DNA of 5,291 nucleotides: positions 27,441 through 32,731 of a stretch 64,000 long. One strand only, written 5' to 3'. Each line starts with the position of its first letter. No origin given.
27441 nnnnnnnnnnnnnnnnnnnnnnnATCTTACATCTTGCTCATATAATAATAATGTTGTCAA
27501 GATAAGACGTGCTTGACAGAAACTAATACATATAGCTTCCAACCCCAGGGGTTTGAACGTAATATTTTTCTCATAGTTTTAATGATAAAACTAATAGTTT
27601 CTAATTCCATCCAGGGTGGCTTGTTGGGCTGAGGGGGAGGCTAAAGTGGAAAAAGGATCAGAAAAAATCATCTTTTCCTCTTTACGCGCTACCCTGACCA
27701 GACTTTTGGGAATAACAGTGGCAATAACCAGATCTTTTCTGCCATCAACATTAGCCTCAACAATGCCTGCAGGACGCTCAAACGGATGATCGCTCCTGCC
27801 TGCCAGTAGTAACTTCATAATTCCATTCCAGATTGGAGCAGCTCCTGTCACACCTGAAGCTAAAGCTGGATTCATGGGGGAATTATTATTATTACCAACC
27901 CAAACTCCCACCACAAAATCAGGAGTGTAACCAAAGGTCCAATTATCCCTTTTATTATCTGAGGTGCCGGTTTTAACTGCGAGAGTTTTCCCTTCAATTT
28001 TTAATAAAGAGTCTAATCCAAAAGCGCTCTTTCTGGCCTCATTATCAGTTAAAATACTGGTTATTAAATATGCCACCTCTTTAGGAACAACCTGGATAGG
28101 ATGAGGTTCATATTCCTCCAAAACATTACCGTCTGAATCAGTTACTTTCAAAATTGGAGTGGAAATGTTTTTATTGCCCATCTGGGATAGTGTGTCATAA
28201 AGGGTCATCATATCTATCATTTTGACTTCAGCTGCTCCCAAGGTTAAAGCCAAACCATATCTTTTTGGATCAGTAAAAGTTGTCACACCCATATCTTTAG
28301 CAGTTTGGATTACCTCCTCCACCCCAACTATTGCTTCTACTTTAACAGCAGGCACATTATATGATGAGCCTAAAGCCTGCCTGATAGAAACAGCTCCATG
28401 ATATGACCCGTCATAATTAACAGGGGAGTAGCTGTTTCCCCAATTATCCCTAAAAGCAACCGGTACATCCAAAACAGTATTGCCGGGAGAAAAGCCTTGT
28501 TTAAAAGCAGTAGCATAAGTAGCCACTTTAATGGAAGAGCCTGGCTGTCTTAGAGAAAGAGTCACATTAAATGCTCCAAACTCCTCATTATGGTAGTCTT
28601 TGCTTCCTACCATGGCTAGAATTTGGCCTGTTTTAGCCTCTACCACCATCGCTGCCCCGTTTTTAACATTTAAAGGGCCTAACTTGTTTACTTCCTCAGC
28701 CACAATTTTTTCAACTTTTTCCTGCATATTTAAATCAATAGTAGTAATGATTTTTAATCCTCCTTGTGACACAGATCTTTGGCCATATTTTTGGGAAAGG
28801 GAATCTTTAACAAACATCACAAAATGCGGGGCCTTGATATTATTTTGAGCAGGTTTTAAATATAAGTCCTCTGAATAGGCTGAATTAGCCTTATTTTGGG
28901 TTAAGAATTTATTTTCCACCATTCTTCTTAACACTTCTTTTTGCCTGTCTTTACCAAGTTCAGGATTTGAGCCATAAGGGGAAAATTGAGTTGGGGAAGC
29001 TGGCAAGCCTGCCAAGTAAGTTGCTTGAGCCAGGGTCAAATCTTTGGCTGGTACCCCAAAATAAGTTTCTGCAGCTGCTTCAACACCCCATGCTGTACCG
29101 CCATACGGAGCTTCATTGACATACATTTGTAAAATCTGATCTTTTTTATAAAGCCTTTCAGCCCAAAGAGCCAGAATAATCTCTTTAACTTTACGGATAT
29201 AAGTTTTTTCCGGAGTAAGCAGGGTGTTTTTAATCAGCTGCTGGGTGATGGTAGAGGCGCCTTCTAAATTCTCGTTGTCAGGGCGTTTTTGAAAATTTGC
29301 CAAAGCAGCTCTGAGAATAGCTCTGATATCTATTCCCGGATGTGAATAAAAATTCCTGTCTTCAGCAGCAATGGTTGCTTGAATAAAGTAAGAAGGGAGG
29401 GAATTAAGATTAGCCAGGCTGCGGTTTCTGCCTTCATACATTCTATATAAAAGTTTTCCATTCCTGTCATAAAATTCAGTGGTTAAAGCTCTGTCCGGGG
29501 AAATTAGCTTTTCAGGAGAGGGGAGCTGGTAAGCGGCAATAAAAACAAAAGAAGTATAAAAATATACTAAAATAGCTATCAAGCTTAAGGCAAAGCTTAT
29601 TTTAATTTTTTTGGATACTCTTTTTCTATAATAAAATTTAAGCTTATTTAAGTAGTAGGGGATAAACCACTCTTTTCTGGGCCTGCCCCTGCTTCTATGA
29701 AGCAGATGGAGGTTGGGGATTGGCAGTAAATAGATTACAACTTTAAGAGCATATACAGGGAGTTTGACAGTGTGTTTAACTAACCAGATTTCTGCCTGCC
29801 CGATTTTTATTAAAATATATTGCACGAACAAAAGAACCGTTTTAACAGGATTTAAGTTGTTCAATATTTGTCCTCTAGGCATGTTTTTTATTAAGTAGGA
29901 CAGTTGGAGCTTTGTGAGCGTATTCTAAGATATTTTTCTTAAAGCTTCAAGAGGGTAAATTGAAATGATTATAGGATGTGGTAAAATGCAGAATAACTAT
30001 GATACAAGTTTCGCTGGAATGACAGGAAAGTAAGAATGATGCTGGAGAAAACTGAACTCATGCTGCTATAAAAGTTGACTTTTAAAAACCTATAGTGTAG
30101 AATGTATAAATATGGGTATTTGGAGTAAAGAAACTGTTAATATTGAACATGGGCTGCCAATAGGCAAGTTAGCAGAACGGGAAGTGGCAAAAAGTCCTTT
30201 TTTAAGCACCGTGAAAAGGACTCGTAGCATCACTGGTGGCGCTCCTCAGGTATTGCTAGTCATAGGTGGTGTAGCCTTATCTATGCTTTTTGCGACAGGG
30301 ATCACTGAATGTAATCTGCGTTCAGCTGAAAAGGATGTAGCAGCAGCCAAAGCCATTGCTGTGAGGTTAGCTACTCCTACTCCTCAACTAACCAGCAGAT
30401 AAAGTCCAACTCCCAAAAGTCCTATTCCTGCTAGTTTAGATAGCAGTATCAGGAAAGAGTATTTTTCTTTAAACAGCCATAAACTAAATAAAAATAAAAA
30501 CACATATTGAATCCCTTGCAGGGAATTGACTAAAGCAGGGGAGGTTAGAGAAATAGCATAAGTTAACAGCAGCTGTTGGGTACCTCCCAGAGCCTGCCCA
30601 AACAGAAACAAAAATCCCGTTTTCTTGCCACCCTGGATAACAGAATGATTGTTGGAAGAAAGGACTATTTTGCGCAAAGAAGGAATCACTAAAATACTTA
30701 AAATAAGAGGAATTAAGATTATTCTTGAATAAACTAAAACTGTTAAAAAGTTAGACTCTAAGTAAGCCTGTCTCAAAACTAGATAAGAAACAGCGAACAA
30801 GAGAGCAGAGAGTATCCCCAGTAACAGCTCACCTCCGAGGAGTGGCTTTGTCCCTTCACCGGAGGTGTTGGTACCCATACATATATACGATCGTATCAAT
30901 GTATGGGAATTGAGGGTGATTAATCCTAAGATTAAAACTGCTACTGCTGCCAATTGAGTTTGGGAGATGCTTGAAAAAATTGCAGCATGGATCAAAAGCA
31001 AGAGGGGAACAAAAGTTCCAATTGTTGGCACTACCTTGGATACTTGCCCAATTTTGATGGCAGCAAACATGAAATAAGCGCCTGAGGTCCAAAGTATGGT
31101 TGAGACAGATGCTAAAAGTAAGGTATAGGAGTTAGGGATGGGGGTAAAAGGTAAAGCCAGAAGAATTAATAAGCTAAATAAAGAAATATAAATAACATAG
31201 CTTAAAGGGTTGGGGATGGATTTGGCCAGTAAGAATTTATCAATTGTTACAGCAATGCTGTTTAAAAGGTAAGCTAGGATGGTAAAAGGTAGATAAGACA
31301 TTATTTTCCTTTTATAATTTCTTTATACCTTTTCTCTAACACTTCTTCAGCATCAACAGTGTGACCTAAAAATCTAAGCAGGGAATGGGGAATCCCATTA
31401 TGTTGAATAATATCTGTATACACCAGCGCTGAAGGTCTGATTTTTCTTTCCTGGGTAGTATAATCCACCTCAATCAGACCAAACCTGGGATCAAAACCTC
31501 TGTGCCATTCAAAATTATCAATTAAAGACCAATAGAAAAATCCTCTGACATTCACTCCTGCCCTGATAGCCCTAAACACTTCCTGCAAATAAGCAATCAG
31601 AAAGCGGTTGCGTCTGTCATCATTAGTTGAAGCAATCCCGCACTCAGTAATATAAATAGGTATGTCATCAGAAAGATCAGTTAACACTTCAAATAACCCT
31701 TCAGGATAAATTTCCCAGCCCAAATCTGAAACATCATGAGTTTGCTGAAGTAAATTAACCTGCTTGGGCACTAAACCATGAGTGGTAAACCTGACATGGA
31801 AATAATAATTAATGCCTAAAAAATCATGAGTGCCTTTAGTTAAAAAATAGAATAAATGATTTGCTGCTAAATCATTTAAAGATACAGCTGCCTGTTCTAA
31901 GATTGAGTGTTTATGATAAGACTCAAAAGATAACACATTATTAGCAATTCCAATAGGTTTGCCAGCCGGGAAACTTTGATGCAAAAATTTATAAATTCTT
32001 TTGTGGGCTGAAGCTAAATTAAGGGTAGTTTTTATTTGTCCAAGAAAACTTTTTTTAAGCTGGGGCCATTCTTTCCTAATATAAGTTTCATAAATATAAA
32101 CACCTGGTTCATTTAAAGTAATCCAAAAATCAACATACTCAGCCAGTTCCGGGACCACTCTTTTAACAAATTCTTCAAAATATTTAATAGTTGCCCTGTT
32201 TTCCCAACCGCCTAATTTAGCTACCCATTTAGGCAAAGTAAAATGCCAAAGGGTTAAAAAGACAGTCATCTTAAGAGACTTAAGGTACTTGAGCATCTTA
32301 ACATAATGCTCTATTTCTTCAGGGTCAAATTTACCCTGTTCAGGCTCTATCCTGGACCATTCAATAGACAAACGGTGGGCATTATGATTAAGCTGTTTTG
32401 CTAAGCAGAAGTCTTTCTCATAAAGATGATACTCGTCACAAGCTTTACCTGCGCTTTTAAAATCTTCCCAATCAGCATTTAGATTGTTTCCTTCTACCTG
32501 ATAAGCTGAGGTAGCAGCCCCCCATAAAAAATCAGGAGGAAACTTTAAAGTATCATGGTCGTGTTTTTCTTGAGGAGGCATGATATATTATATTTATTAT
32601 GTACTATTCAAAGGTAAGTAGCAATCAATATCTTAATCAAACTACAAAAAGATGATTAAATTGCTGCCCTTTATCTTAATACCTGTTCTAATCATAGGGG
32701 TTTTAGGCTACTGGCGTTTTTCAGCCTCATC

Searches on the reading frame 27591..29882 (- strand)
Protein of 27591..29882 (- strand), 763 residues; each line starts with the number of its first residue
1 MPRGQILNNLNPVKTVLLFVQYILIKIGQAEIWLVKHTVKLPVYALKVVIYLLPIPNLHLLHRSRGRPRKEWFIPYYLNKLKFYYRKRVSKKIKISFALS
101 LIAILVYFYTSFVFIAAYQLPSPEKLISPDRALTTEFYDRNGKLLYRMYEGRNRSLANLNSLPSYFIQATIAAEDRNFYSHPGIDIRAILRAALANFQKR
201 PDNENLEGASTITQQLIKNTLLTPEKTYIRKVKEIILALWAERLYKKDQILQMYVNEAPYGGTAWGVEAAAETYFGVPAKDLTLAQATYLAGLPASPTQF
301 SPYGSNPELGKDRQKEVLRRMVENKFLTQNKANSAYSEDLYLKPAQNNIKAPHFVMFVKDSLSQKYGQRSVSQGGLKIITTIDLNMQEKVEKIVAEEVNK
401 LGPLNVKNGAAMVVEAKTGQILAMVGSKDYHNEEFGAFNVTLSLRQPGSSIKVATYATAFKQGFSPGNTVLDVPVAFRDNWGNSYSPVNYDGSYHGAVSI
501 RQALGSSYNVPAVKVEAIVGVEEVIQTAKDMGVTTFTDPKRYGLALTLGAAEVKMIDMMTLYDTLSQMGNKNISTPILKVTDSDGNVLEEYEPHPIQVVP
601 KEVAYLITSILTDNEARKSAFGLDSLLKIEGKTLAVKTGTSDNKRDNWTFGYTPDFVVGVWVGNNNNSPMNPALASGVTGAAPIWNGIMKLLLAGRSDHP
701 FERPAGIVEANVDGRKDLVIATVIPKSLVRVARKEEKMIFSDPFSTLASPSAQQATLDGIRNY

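Call 18: search_protein_families(library=pfam, proteins=[window:27591-29882:-], max_evalue=0.001)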
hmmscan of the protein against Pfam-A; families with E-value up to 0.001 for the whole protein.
window:27591-29882:- (763 aa): 2 families
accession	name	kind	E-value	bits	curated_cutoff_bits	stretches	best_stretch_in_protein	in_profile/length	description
PF00912.28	Transgly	-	2e-59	200.4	27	1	142-321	2-177/178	Transglycosylase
PF00905.27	Transpeptidase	-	4.4e-21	75.8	22.1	1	409-689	1-298/299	Penicillin binding protein transpeptidase domain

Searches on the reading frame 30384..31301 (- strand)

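Call 18: search_protein_families(library=pfam, proteins=[window:30384-31301:-], max_evalue=0.001)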
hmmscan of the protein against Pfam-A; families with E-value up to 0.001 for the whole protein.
window:30384-31301:- (305 aa): 1 family
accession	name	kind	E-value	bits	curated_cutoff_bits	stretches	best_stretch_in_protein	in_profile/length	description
PF00892.27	EamA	-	1.3e-06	29.2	28.2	1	159-304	4-134/135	EamA-like transporter family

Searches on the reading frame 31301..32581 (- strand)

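Call 18: search_protein_families(library=pfam, proteins=[window:31301-32581:-], max_evalue=0.001)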
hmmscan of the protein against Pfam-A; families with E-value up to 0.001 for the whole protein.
window:31301-32581:- (426 aa): 3 families
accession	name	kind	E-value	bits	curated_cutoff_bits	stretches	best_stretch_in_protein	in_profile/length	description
PF00232.24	Glyco_hydro_1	-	2.8e-76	257.2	22.6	2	13-236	4-241/453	Glycosyl hydrolase family 1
PF00331.26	Glyco_hydro_10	-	3.5e-09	36.8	22.1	1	41-159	10-129/311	Glycosyl hydrolase family 10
PF02449.21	Glyco_hydro_42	-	0.00094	19.1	21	0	54-122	12-78/376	Beta-galactosidase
